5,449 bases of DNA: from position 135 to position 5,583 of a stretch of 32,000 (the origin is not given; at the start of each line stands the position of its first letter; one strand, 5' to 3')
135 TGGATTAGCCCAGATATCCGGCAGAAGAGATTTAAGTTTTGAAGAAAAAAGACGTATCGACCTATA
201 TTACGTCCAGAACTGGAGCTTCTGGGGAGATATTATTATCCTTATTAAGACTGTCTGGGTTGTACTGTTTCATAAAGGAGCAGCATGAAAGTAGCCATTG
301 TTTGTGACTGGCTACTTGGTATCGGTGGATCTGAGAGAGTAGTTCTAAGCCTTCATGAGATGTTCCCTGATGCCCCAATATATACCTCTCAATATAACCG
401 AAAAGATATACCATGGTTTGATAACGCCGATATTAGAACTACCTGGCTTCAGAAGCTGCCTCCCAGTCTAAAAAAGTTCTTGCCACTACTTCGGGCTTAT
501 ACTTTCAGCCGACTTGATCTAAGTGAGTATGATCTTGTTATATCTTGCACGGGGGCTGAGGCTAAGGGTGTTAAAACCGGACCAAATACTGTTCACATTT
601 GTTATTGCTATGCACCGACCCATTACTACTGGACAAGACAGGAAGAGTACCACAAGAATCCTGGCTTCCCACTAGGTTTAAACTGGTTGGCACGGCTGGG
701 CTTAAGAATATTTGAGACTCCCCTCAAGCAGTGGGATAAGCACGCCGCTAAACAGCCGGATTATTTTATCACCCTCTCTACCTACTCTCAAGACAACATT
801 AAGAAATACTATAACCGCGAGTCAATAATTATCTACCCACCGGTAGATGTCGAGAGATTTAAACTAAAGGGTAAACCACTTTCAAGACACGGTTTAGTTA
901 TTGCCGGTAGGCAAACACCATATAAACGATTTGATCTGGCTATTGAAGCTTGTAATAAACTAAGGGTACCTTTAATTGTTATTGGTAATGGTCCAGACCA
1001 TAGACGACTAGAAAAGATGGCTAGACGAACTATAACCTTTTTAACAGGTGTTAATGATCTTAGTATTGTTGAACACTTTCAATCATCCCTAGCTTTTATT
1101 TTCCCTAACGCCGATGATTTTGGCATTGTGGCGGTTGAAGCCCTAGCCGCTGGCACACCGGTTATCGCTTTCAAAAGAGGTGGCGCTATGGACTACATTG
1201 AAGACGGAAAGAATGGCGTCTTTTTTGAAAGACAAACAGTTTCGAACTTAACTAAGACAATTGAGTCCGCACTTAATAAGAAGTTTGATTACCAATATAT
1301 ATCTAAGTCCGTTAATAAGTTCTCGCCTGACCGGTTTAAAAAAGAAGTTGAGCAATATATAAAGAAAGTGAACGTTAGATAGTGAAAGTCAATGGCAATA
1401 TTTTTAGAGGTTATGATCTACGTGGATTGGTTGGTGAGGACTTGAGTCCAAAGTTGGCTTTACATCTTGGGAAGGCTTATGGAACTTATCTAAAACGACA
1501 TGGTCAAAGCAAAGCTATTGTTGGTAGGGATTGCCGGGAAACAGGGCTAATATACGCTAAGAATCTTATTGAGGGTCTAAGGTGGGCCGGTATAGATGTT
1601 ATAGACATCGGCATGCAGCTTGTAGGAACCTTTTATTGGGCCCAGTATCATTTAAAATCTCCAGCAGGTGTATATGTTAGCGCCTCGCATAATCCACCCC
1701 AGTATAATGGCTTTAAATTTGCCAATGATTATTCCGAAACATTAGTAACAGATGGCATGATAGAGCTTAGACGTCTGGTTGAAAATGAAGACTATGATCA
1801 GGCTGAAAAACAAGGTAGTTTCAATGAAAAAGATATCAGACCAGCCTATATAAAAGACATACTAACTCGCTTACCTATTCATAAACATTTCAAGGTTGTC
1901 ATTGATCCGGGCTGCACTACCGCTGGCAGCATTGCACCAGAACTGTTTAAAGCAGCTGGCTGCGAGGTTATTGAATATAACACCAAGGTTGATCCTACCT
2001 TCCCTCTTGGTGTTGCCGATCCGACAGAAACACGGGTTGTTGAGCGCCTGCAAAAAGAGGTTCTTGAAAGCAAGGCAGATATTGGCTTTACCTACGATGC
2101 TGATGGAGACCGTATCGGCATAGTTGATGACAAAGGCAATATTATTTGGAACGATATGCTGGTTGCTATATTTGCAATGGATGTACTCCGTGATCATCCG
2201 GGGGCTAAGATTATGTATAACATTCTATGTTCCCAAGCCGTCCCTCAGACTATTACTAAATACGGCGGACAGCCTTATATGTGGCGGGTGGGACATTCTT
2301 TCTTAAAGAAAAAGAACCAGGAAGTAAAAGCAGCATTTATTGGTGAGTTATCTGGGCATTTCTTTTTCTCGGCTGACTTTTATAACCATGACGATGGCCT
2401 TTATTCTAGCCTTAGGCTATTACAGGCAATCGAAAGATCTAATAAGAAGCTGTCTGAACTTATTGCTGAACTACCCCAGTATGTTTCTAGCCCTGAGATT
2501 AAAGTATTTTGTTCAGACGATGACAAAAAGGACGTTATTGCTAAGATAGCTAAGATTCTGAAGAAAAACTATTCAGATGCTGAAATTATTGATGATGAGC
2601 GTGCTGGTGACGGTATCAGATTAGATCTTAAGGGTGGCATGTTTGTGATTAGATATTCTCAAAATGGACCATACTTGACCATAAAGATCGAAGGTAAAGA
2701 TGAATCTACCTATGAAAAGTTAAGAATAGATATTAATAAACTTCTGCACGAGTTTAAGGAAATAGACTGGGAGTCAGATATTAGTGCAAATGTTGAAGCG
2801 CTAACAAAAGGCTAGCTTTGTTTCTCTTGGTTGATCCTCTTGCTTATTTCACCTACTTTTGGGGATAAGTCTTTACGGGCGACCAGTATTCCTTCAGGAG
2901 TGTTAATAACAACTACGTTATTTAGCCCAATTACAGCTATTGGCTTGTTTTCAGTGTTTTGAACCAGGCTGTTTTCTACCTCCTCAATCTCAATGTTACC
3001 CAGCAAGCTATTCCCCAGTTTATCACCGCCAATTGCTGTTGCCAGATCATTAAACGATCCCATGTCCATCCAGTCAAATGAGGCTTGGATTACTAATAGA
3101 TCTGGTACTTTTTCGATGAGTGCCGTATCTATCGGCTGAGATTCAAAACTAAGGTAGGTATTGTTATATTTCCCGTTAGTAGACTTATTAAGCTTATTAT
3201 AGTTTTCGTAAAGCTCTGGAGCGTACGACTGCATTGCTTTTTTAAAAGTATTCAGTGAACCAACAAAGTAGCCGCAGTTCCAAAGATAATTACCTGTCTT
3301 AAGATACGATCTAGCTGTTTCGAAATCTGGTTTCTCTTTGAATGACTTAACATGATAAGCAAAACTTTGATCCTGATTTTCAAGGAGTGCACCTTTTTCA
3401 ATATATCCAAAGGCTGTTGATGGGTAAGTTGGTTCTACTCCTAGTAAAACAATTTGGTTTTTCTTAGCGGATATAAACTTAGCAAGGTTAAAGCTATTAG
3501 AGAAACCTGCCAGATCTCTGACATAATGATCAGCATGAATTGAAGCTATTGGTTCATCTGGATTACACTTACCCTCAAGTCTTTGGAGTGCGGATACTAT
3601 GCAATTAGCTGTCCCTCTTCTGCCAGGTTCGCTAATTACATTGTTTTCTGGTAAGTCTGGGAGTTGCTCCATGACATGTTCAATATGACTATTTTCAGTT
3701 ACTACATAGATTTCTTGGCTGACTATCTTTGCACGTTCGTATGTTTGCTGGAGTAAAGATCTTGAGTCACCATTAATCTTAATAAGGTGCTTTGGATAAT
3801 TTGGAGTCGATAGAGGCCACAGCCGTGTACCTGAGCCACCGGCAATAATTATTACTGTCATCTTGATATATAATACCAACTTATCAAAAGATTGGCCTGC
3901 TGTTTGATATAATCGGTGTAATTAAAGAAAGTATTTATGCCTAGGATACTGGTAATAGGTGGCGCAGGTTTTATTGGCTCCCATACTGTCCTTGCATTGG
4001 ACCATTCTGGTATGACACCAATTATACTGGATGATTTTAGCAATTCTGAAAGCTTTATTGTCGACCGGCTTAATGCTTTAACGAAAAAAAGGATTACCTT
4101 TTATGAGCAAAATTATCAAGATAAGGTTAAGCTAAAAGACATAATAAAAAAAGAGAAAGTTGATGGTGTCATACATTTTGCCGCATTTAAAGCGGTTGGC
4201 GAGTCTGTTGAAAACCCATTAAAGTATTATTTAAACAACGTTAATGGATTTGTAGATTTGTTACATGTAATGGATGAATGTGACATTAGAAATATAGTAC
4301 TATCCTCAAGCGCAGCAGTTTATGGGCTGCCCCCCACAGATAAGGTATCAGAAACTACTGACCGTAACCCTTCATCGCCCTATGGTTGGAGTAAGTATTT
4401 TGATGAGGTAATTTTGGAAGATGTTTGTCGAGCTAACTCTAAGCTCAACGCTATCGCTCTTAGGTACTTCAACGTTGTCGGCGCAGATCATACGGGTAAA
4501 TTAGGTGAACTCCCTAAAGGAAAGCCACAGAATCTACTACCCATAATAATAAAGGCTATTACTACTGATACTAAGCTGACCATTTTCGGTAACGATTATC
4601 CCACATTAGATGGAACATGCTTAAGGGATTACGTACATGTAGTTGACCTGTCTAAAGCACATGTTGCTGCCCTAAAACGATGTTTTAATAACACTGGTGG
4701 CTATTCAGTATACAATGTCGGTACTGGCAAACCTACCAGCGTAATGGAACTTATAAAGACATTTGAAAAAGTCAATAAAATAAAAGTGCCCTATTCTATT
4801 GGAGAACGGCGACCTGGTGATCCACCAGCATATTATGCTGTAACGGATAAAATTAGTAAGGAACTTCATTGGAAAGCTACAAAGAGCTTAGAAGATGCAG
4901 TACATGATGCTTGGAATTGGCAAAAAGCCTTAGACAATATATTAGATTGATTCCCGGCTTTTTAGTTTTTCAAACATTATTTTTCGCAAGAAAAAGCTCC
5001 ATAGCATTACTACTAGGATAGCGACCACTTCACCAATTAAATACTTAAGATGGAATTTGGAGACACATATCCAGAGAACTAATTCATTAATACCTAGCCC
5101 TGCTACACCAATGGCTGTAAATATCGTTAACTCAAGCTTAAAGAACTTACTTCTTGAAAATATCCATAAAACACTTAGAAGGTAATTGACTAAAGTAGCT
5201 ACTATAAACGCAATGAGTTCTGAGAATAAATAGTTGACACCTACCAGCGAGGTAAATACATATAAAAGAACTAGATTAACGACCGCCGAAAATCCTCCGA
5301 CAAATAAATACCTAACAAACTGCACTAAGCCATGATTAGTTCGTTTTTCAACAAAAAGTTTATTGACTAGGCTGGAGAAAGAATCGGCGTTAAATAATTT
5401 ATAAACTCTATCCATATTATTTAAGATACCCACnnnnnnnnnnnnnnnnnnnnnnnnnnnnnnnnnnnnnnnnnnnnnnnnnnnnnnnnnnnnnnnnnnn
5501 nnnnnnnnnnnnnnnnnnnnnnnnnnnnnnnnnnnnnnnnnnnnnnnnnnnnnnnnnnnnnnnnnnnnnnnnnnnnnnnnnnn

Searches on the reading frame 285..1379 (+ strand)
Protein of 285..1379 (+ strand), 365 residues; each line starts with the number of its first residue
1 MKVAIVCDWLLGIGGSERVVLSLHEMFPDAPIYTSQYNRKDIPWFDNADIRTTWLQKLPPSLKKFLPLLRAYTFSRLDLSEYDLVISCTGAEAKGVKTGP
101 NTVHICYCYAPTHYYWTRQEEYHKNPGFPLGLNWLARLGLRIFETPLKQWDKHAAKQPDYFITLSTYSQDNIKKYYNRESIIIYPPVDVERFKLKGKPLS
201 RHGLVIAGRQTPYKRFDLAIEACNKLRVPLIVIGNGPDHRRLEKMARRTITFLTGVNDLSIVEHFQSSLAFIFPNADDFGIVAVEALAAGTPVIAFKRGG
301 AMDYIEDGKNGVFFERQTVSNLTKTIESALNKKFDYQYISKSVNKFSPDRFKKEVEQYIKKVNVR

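Call 6: search_protein_families(library=pfam, proteins=[window:285-1379:+], max_evalue=0.01)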
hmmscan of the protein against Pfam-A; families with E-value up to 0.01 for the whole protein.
window:285-1379:+ (365 aa): 4 families
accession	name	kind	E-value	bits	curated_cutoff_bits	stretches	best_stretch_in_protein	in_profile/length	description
PF00534.26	Glycos_transf_1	-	4.8e-26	91.7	26.4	1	200-341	14-167/172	Glycosyl transferases group 1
PF13692.12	Glyco_trans_1_4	-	1.1e-20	74.8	27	1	203-331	3-141/142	Glycosyl transferases group 1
PF20706.3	GT4-conflict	-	4.8e-07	29.5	26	1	200-312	196-327/385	Family 4 Glycosyltransferase in conflict systems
PF13439.12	Glyco_transf_4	-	1.8e-05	25.3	28.5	1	13-191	1-170/170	Glycosyltransferase Family 4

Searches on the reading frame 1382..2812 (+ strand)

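Call 6: search_protein_families(library=pfam, proteins=[window:1382-2812:+], max_evalue=0.01)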
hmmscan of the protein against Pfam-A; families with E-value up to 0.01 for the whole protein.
window:1382-2812:+ (477 aa): 4 families
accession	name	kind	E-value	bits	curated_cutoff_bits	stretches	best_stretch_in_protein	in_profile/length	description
PF02878.22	PGM_PMM_I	-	2.3e-28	99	22.5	1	6-136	2-134/138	Phosphoglucomutase/phosphomannomutase, alpha/beta/alpha domain I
PF02880.22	PGM_PMM_III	-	9.7e-22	77.7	20.7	1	258-366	3-113/115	Phosphoglucomutase/phosphomannomutase, alpha/beta/alpha domain III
PF02879.22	PGM_PMM_II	-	3e-20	73.1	29.3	1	155-252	2-103/103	Phosphoglucomutase/phosphomannomutase, alpha/beta/alpha domain II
PF00408.26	PGM_PMM_IV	-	0.00064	20.2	23.1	1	372-451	1-65/68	Phosphoglucomutase/phosphomannomutase, C-terminal domain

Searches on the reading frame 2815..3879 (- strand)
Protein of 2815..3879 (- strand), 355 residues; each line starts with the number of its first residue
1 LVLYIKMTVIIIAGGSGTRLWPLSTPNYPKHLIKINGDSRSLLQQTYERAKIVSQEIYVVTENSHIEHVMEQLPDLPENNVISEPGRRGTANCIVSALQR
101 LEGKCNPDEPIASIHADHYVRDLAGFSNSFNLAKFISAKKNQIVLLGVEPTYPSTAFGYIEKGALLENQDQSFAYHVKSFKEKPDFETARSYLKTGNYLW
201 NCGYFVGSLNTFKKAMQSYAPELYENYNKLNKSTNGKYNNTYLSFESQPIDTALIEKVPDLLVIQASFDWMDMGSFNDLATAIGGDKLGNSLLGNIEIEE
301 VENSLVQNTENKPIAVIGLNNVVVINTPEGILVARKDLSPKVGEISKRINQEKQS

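Call 6: search_protein_families(library=pfam, proteins=[window:2815-3879:-], max_evalue=0.01)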
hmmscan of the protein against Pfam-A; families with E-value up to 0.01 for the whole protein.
window:2815-3879:- (355 aa): 3 families
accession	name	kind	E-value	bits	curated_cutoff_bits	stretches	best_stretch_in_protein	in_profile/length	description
PF00483.29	NTP_transferase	-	5.5e-36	124.8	21.2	1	9-282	2-238/245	Nucleotidyl transferase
PF22640.1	ManC_GMP_beta-helix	-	1.6e-09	38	27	1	303-348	10-54/55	MannoseP isomerase/GMP-like beta-helix domain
PF12804.13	NTP_transf_3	-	5e-07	30.5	27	1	9-117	1-95/160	MobA-like NTP transferase domain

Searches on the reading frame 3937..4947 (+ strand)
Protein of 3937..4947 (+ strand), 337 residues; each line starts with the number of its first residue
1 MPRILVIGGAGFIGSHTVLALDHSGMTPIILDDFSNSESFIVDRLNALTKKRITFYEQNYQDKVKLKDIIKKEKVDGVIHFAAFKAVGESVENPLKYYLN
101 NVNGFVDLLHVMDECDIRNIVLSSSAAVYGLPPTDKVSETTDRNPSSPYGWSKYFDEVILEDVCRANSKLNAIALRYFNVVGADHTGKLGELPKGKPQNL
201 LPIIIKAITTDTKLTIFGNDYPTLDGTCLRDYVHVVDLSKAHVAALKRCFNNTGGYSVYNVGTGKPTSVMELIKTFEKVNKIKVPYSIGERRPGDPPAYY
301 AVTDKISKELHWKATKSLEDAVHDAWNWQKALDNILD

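Call 6: search_protein_families(library=pfam, proteins=[window:3937-4947:+], max_evalue=0.01)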
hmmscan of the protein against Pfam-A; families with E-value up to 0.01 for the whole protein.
window:3937-4947:+ (337 aa): 7 families
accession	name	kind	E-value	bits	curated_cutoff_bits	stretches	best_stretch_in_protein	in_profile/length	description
PF16363.11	GDP_Man_Dehyd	-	5.8e-49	167.8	27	1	5-323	1-330/332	GDP-mannose 4,6 dehydratase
PF01370.27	Epimerase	-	1.1e-48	166.2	20.9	1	4-262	1-240/240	NAD dependent epimerase/dehydratase family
PF02719.21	Polysacc_synt_2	-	2.9e-14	53.4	20.2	1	4-183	1-174/293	Polysaccharide biosynthesis protein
PF01073.25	3Beta_HSD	-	2.5e-10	40.3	22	1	5-185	1-186/280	3-beta hydroxysteroid dehydrogenase/isomerase family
PF04321.23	RmlD_sub_bind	-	9.2e-09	35.2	27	1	3-162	2-138/287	RmlD substrate binding domain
PF07993.18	NAD_binding_4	-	0.00098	18.8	20.1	1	73-188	87-215/258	Male sterility protein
PF08659.16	KR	-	0.0023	18.3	22.6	1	4-127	3-138/180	KR domain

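Call 42: search_protein_families(library=ncbifam, proteins=[window:3937-4947:+], max_evalue=0.01)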
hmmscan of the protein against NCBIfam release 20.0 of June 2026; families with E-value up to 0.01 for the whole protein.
window:3937-4947:+ (337 aa): 22 families
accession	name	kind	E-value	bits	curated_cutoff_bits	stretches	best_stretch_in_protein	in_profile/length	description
TIGR01179.1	galE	equivalog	1.1e-114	382.7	262.3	1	3-333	1-329/332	UDP-glucose 4-epimerase GalE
NF007956.0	PRK10675.1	subfamily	2.8e-99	332.5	394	1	3-330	2-330/338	UDP-glucose 4-epimerase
TIGR02197.1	heptose_epim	equivalog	3.7e-37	128.2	274.6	1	4-324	1-308/316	ADP-glyceromanno-heptose 6-epimerase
TIGR01181.1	dTDP_gluc_dehyt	equivalog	1.9e-35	122.5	365.1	1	3-330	1-312/321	dTDP-glucose 4,6-dehydratase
NF011728.1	PRK15181.1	equivalog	1.7e-23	83.2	760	1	3-273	17-275/348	Vi polysaccharide biosynthesis UDP-N-acetylglucosaminuronic acid C-4 epimerase TviC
TIGR04180.1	EDH_00030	hypoth_equivalog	3.5e-21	75.6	475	1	4-291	1-267/297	NAD-dependent 4,6-dehydratase LegB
NF008360.0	PRK11150.1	equivalog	8.7e-17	61.3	452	1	4-274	2-248/310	ADP-glyceromanno-heptose 6-epimerase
NF007490.0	PRK10084.1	subfamily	1.2e-15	57.4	649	2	3-111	2-110/361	dTDP-glucose 4,6-dehydratase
NF007582.0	PRK10217.1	equivalog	8e-15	54.8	698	1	1-331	1-333/355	dTDP-glucose 4,6-dehydratase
TIGR02622.1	CDP_4_6_dhtase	equivalog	1.2e-14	54.3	278.45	1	3-331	6-332/352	CDP-glucose 4,6-dehydratase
NF043036.1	ErythonDh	equivalog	4.3e-14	52.5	325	1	3-166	2-166/321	D-erythronate dehydrogenase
TIGR03466.1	HpnA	hypoth_equivalog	2.5e-10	39.8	367.65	1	4-168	3-160/327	hopanoid-associated sugar epimerase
TIGR01214.1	rmlD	equivalog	5.8e-09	35.5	224.05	1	3-165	1-140/285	dTDP-4-dehydrorhamnose reductase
NF047922.1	GDPFucSynFcl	equivalog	1.1e-08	34.9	500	1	226-329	203-301/308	GDP-L-fucose synthase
NF041015.1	UDPsulfquin_syn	equivalog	3.5e-07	29.5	575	1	44-132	59-151/384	UDP-sulfoquinovose synthase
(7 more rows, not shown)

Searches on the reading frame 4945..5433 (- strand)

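Call 6: search_protein_families(library=pfam, proteins=[window:4945-5433:-], max_evalue=0.01)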
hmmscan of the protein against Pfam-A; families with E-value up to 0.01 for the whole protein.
window:4945-5433:- (163 aa): 1 family
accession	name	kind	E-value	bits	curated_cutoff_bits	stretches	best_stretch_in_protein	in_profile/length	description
PF04138.20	GtrA_DPMS_TM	-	6.5e-21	75.1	26.1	1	41-153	1-115/117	GtrA/DPMS, transmembrane domain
